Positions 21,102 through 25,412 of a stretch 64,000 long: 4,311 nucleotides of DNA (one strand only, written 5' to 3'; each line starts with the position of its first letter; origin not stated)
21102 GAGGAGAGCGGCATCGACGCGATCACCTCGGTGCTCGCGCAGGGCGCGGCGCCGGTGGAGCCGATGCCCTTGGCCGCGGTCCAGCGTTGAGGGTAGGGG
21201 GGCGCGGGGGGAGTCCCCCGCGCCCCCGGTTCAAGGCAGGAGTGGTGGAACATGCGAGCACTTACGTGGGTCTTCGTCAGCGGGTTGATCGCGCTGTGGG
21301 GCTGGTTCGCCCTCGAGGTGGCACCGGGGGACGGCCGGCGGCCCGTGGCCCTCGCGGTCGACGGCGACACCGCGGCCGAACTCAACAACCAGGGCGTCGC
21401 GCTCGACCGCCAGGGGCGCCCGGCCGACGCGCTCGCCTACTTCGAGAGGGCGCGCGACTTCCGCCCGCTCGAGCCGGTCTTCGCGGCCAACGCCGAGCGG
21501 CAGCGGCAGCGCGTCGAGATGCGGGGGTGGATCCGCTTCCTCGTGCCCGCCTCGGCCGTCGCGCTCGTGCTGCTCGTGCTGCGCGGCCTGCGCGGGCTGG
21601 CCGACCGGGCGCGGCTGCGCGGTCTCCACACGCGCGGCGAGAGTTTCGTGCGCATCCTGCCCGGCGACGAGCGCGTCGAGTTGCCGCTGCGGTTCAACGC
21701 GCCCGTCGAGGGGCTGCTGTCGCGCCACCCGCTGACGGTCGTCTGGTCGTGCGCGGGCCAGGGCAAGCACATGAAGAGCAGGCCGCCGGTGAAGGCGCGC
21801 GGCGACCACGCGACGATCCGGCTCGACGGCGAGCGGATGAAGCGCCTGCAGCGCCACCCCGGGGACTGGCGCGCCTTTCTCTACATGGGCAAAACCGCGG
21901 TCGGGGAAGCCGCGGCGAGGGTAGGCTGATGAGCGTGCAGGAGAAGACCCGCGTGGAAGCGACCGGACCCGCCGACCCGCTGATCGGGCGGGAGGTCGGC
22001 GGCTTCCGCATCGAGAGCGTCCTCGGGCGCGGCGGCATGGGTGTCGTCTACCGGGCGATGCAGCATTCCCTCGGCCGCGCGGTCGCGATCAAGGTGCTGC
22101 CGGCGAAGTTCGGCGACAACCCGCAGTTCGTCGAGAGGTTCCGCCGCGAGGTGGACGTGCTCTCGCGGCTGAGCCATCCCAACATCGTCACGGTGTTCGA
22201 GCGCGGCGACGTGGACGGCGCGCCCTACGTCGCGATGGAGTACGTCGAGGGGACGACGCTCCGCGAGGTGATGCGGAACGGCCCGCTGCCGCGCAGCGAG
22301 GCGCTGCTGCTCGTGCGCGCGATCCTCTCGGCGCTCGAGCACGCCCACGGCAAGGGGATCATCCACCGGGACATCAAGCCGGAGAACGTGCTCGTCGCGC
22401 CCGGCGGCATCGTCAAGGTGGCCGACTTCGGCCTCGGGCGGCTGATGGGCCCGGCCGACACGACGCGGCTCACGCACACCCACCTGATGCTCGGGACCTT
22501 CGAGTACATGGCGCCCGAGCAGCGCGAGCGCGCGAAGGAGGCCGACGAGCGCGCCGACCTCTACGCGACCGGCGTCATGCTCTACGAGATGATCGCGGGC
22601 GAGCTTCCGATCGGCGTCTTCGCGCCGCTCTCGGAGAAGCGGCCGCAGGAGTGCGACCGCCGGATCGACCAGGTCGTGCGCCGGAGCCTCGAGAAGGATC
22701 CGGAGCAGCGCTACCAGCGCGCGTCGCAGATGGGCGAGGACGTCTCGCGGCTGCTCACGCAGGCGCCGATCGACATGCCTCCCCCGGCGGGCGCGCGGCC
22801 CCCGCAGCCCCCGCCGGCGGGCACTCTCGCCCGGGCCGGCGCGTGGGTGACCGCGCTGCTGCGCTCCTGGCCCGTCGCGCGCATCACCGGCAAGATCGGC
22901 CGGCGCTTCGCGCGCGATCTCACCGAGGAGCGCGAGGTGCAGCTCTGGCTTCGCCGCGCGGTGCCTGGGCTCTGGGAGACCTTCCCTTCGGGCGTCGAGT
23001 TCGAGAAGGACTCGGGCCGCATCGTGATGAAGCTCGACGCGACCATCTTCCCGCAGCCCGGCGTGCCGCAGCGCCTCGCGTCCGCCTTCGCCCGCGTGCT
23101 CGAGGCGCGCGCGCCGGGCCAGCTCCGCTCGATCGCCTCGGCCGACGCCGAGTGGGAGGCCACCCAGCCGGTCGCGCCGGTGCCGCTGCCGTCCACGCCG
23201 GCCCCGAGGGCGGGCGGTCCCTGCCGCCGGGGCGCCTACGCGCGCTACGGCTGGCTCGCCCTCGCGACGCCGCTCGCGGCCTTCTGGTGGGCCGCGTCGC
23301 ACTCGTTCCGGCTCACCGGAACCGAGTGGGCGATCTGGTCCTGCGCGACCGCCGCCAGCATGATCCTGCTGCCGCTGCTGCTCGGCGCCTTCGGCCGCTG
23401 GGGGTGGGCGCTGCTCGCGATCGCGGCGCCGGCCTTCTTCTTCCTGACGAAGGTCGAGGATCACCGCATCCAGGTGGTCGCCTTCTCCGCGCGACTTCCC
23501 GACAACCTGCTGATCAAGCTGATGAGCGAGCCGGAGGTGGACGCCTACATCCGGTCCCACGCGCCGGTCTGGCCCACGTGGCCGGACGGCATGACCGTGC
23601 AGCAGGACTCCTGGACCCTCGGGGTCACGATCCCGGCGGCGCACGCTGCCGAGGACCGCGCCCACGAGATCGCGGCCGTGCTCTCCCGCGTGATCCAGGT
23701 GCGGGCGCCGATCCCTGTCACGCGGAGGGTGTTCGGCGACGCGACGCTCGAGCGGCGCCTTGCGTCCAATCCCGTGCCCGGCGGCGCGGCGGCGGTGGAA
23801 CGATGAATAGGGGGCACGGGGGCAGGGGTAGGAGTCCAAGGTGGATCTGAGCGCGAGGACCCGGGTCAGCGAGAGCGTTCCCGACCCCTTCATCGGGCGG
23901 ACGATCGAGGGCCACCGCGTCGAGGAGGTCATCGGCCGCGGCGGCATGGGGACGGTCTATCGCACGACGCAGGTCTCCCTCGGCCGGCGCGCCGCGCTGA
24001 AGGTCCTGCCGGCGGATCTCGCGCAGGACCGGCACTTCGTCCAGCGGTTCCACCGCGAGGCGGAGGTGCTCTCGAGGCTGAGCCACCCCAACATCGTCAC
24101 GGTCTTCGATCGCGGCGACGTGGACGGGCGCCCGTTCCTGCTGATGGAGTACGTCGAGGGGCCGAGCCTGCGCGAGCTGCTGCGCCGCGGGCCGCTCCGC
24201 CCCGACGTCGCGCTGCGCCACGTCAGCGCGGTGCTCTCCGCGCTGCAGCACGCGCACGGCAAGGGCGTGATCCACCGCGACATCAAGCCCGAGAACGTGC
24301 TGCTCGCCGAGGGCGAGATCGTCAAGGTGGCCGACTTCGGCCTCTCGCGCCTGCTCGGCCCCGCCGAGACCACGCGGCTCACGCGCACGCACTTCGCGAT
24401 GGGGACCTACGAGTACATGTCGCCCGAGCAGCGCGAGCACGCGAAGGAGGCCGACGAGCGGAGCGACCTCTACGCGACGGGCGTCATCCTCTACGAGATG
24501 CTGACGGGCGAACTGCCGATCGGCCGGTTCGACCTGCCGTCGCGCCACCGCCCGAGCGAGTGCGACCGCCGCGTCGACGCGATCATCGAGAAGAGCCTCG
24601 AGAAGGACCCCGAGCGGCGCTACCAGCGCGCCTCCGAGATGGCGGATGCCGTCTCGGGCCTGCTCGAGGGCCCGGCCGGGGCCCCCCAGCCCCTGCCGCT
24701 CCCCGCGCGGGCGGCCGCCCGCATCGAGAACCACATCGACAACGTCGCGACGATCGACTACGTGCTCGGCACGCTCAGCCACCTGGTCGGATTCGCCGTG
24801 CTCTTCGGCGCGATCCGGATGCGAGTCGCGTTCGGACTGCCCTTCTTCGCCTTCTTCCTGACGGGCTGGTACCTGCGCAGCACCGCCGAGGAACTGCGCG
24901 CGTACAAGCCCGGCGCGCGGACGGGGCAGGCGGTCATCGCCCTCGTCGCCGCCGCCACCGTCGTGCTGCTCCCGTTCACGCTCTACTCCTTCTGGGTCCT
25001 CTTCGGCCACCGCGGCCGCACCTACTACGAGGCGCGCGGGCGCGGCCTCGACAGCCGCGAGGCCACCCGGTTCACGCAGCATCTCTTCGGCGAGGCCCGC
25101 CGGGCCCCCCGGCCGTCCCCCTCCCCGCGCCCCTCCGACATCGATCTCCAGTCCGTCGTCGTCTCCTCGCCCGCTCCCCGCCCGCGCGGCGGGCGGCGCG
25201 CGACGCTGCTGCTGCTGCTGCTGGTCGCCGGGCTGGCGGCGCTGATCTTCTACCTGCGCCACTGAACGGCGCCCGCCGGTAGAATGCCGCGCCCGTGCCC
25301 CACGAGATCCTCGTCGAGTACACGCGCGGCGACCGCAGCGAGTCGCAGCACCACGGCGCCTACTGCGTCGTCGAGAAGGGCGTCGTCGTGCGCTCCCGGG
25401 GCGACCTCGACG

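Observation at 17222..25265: Candidate phosphorylation-wired Psp/ESCRT-III-like envelope-stress system: FHA-sigma54 activator, three membrane kinases, PspA-like gene and TPR protein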

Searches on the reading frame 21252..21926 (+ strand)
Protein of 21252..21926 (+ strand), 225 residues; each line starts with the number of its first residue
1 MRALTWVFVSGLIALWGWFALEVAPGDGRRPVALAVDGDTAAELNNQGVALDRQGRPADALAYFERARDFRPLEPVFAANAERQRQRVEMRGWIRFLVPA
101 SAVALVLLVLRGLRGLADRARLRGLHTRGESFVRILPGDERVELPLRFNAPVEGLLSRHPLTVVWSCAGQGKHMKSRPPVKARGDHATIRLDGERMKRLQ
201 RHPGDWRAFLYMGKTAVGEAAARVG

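Call 6: search_protein_families(library=pfam, proteins=[window:21252-21926:+], max_evalue=0.1)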
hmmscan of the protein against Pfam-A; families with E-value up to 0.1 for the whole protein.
window:21252-21926:+ (225 aa): 6 families
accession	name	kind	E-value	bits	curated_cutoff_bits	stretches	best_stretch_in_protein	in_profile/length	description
PF07719.23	TPR_2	-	4.3e-05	23.8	27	1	41-71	1-31/34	Tetratricopeptide repeat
PF00515.34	TPR_1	-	7.7e-05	22.8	27.8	1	42-71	2-31/34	Tetratricopeptide repeat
PF13424.12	TPR_12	-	0.00086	19.9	30.1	1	39-70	43-74/77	Tetratricopeptide repeat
PF13432.12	TPR_16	-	0.0032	18.3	32.7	1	33-73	23-63/65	Tetratricopeptide repeat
PF13374.12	TPR_10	-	0.0056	17.1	27.5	1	44-70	5-31/42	Tetratricopeptide repeat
PF13428.12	TPR_14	-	0.022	15.8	23.5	0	49-75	9-35/44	Tetratricopeptide repeat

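Call 65: find_homologous_proteins(query=window:21252-21926:+, max_evalue=0.001)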
Query window:21252-21926:+ (225 aa): 74 proteins with E <= 0.001 among 5263 candidates.
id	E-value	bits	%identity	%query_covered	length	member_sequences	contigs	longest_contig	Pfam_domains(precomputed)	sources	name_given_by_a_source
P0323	1.6e-144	497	100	100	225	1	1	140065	-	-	-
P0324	8.3e-113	393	80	100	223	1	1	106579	-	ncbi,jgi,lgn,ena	-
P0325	1.7e-74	268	56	99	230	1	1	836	-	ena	-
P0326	8.9e-73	263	58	99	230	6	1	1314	-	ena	-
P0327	1.5e-72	262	57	100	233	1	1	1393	-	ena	-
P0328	3.6e-72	261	55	99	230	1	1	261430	-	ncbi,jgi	ncbi:MAG: tetratricopeptide repeat protein [Planctomycetota bacterium]|jgi:hypothetical protein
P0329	6.0e-71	257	56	97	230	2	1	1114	-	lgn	-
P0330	1.1e-70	256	58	100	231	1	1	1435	-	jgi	jgi:hypothetical protein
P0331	1.8e-70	255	56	99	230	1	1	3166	-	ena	-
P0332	1.5e-69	252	55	100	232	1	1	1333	-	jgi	-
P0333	1.6e-69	252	57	100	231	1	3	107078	-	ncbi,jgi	ncbi:MAG: tetratricopeptide repeat protein [Planctomycetota bacterium]|jgi:hypothetical protein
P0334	1.7e-69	252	57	97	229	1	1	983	PF00515.35,PF13424.13,PF13374.13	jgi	jgi:hypothetical protein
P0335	3.8e-68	247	53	100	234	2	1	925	-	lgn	-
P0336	4.4e-68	247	55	100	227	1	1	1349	-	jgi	jgi:hypothetical protein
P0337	4.6e-68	247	55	100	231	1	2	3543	-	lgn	-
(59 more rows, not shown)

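Call 75: predict_structure(alignment_id=A3)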
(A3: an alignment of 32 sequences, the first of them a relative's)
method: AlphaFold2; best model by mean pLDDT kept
length: 225 residues; sequences in the alignment: 32
mean_pLDDT: 94.7   pTM: 0.73
mean pLDDT of the five models: 94.7, 93.8, 93.1, 92.7, 87.6
residues with pLDDT >= 90: 210; 70-90: 14; 50-70: 1; < 50: 0
segments of 3 or more residues with pLDDT < 50: none
pLDDT, mean of each block of 10 residues (from residue 1): 86 97 94 86 96 96 97 95 97 97 95 94 95 95 97 95 93 95 97 94 96 96 95
secondary structure, 60 per line:
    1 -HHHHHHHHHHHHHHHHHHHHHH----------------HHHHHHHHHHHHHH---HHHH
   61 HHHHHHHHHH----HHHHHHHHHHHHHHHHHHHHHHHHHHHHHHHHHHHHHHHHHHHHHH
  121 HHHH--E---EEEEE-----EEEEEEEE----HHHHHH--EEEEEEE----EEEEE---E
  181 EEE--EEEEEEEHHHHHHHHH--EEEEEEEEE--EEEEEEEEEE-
elements in order: H2-23 H40-53 H57-70 H75-124 E131-135 E141-148 H153-158 E161-167 E172-176 E180-183 E186-192 H193-201 E204-212 E215-224

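Call 78: fold_search(model_id=the predicted structure, library=pdb)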
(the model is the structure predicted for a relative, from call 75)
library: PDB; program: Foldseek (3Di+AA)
matches with E <= 10: 1621; with E <= 0.001: 144
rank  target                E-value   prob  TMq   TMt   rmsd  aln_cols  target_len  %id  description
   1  2wwm_C                1.6e-05  1.00  0.27  0.49   4.9       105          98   18  Crystal structure of the Titin M10-Obscurin like 1 Ig complex in space group P1 (released 2010-02-16)
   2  2wwk_O                2.3e-05  1.00  0.26  0.46   5.0       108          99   21  Crystal structure of the Titin M10-Obscurin like 1 Ig F17R mutant complex (released 2010-02-16)
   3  1waa_C                4.0e-05  1.00  0.24  0.49   5.5       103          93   13  IG27 protein domain (released 2006-07-05)
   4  2dm7_MODEL_1_A        4.8e-05  1.00  0.24  0.43   5.4       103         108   10  Solution structure of the 14th Ig-like domain of human KIAA1556 protein (released 2006-10-20)
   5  1waa_E                5.4e-05  1.00  0.25  0.51   5.2       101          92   12  IG27 protein domain (released 2006-07-05)
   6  1x44_MODEL_1_A        5.4e-05  1.00  0.26  0.48   5.0       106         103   15  Solution structure of the third ig-like domain of Myosin-dinding protein C, slow-type (released 2005-11-13)
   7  1waa_B                5.7e-05  1.00  0.25  0.51   5.1       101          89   11  IG27 protein domain (released 2006-07-05)
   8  2edl_MODEL_1_A        6.1e-05  1.00  0.24  0.42   5.8       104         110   10  Solution structure of the ig-like domain (3801-3897) of human obscurin (released 2007-08-14)
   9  5tzm                  6.4e-05  1.00  0.27  0.54   4.8       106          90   15  59th Ig domain of human obscurin (OBSCN Ig59) (released 2017-11-08)
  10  5vi0_B                7.3e-05  1.00  0.31  0.21  22.1       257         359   13  Pseudomonas fluorescens alkylpurine DNA glycosylase AlkC bound to DNA containing an abasic site analog (released 2017-10-25)
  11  1waa_F                8.7e-05  1.00  0.27  0.53   4.7       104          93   12  IG27 protein domain (released 2006-07-05)
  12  2edt_MODEL_1_A        8.7e-05  1.00  0.26  0.48   5.4       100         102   11  Solution structure of the ig-like domain (3449-3537) from human Obscurin (released 2007-08-21)
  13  2wp3_O                8.7e-05  1.00  0.25  0.48   5.9       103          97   19  Crystal structure of the Titin M10-Obscurin like 1 Ig complex (released 2010-02-16)
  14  3knb_B                9.2e-05  1.00  0.25  0.48   5.8       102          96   20  Crystal structure of the titin C-terminus in complex with obscurin-like 1 (released 2009-12-01)
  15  5vhv_A                9.2e-05  0.99  0.28  0.19  22.8       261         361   12  Pseudomonas fluorescens alkylpurine DNA glycosylase AlkC bound to DNA containing an oxocarbenium-intermediate analog (released 2017-10-25)
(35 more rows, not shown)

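Call 80: search_protein_families(library=ncbifam, proteins=[window:21252-21926:+], max_evalue=0.01)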
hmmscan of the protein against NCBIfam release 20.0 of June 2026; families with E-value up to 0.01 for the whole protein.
window:21252-21926:+ (225 aa): 0 families

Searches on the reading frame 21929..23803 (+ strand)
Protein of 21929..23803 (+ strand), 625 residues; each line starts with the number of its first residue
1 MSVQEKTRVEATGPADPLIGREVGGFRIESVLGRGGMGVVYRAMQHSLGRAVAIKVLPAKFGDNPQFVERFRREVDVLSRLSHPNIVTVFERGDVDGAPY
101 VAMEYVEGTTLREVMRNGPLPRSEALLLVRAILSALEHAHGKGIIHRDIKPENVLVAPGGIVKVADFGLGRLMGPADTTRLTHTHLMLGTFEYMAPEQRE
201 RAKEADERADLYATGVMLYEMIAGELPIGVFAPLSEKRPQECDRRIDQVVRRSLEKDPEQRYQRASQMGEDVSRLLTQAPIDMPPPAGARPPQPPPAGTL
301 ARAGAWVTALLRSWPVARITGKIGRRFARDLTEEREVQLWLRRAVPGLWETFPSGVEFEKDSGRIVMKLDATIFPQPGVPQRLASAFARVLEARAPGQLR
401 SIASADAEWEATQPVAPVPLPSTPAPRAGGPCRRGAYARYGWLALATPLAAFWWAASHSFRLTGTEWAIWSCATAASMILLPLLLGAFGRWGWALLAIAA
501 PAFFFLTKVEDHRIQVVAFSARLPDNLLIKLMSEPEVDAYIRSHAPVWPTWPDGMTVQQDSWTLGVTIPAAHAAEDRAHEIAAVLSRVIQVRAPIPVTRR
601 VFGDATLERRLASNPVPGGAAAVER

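Call 6: search_protein_families(library=pfam, proteins=[window:21929-23803:+], max_evalue=0.1)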
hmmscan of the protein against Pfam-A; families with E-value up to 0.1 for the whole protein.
window:21929-23803:+ (625 aa): 6 families
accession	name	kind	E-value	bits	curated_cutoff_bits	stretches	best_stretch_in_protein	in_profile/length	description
PF00069.31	Pkinase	-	4.5e-48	164.4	31.7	1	27-263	2-253/263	Protein kinase domain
PF07714.23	PK_Tyr_Ser-Thr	-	2.4e-32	112.7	23.1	1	28-262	3-249/258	Protein tyrosine and serine/threonine kinase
PF03109.22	ABC1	-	4.4e-05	23.2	22.9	1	68-183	117-227/244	ABC1 atypical kinase-like domain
PF01636.29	APH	-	7.2e-05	23.1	23.2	2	64-138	33-106/239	Phosphotransferase enzyme family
PF10975.14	DUF2802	-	0.007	16.9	33.5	0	102-130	36-65/68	Protein of unknown function (DUF2802)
PF14531.12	Kinase-like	-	0.053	13.2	25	0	125-233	148-256/289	Kinase-like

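Call 80: search_protein_families(library=ncbifam, proteins=[window:21929-23803:+], max_evalue=0.01)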
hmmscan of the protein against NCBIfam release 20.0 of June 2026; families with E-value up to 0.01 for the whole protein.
window:21929-23803:+ (625 aa): 19 families
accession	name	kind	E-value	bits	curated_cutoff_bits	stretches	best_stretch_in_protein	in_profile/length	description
NF033483.0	PknB_PASTA_kin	equivalog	2.1e-85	287.8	450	1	26-281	9-274/563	Stk1 family PASTA domain-containing Ser/Thr kinase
NF052427.1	StpK7MSMEG_1200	equivalog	9.4e-54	182.9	900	1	22-278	5-271/601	serine/threonine protein kinase StpK7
NF047741.1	antiphage_MADS6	equivalog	1.1e-51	176.1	460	2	124-290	300-475/612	methylation-associated defense system protein kinase MAD6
TIGR03903.1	TOMM_kin_cyc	equivalog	2.9e-42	144.7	705.75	1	49-272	3-244/1267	TOMM system kinase/cyclase fusion protein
NF009651.0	PRK13184.1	equivalog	1.6e-32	112.4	839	1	28-276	6-291/932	serine/threonine-protein kinase PknD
NF053615.1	SerThrKinAfsKStmc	equivalog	1.5e-30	106.5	1300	1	21-227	10-212/809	protein serine/threonine kinase AfsK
NF038150.1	lanthi_synth_IV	equivalog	3.3e-27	95.2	650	1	24-258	189-423/851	class IV lanthionine synthetase LanL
NF033442.0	BREX_PglW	equivalog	3.4e-26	91.3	990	1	10-228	497-710/1391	BREX system serine/threonine kinase PglW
NF038151.1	lanthi_synth_III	equivalog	1.3e-16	60.2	575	1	26-249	222-447/833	class III lanthionine synthetase LanKC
NF043056.1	T4SS_LegK1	equivalog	8.3e-12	44.4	550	1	31-219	78-281/516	Dot/Icm T4SS effector kinase LegK1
NF058632.1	SerThrKinPrkT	equivalog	2.2e-09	36.8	280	1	26-158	23-153/322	serine/threonine protein kinase PrkT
NF011463.0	PRK14879.1-4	equivalog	2.5e-09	36.9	188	1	32-198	23-187/237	Kae1-associated kinase Bud32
TIGR03724.2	arch_bud32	equivalog_domain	4e-09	36.2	125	1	69-200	38-160/193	KEOPS complex kinase/ATPase Bud32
NF011464.0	PRK14879.1-7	equivalog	1.5e-06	28.2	246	1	69-171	51-150/221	Kae1-associated kinase Bud32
NF007174.0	PRK09605.1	equivalog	5.7e-06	25.1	447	1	68-173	380-476/535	bifunctional N(6)-L-threonylcarbamoyladenine synthase/serine/threonine protein kinase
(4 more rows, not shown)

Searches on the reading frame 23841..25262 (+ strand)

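Call 6: search_protein_families(library=pfam, proteins=[window:23841-25262:+], max_evalue=0.1)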
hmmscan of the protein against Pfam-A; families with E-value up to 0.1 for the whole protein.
window:23841-25262:+ (474 aa): 5 families
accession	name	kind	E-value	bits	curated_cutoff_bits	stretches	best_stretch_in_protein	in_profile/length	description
PF00069.31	Pkinase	-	8.9e-48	163.4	31.7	1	27-262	3-253/263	Protein kinase domain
PF07714.23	PK_Tyr_Ser-Thr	-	5e-33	114.9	23.1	1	27-260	3-248/258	Protein tyrosine and serine/threonine kinase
PF01636.29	APH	-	2.7e-08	34.3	23.2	2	39-137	13-109/239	Phosphotransferase enzyme family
PF03109.22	ABC1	-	0.00034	20.3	22.9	1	68-186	118-231/244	ABC1 atypical kinase-like domain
PF06293.20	Kdo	-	0.053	13.4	21.3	1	50-159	34-155/207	Lipopolysaccharide kinase (Kdo/WaaP) family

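Call 80: search_protein_families(library=ncbifam, proteins=[window:23841-25262:+], max_evalue=0.01)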
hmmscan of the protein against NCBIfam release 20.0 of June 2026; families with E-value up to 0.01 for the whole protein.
window:23841-25262:+ (474 aa): 18 families
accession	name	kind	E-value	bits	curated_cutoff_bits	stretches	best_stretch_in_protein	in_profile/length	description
NF033483.0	PknB_PASTA_kin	equivalog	1.2e-85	288.7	450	1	26-278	10-272/563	Stk1 family PASTA domain-containing Ser/Thr kinase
NF052427.1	StpK7MSMEG_1200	equivalog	7.6e-59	199.7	900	1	25-279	9-273/601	serine/threonine protein kinase StpK7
NF047741.1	antiphage_MADS6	equivalog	7.9e-51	173.3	460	2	119-283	296-469/612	methylation-associated defense system protein kinase MAD6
TIGR03903.1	TOMM_kin_cyc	equivalog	2.6e-42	144.8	705.75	1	48-224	3-186/1267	TOMM system kinase/cyclase fusion protein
NF009651.0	PRK13184.1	equivalog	2e-34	118.7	839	1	29-278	8-294/932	serine/threonine-protein kinase PknD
NF053615.1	SerThrKinAfsKStmc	equivalog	1.3e-33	116.7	1300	1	22-226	12-212/809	protein serine/threonine kinase AfsK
NF033442.0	BREX_PglW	equivalog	1.6e-28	99.1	990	1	22-227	510-710/1391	BREX system serine/threonine kinase PglW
NF038150.1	lanthi_synth_IV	equivalog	1.6e-24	86.3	650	1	25-276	191-437/851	class IV lanthionine synthetase LanL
NF038151.1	lanthi_synth_III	equivalog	6.1e-15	54.7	575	1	26-223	223-425/833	class III lanthionine synthetase LanKC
NF043056.1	T4SS_LegK1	equivalog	2.8e-11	42.7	550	1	29-219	77-282/516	Dot/Icm T4SS effector kinase LegK1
NF011463.0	PRK14879.1-4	equivalog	6.2e-10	38.9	188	1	56-172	52-163/237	Kae1-associated kinase Bud32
TIGR03724.2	arch_bud32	equivalog_domain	2.3e-08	33.8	125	1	68-173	38-135/193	KEOPS complex kinase/ATPase Bud32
NF058632.1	SerThrKinPrkT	equivalog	1.1e-07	31.2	280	1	26-158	24-153/322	serine/threonine protein kinase PrkT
NF011464.0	PRK14879.1-7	equivalog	8.5e-07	28.9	246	1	69-170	52-150/221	Kae1-associated kinase Bud32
NF007174.0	PRK09605.1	equivalog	1.1e-05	24.1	447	1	67-172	380-476/535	bifunctional N(6)-L-threonylcarbamoyladenine synthase/serine/threonine protein kinase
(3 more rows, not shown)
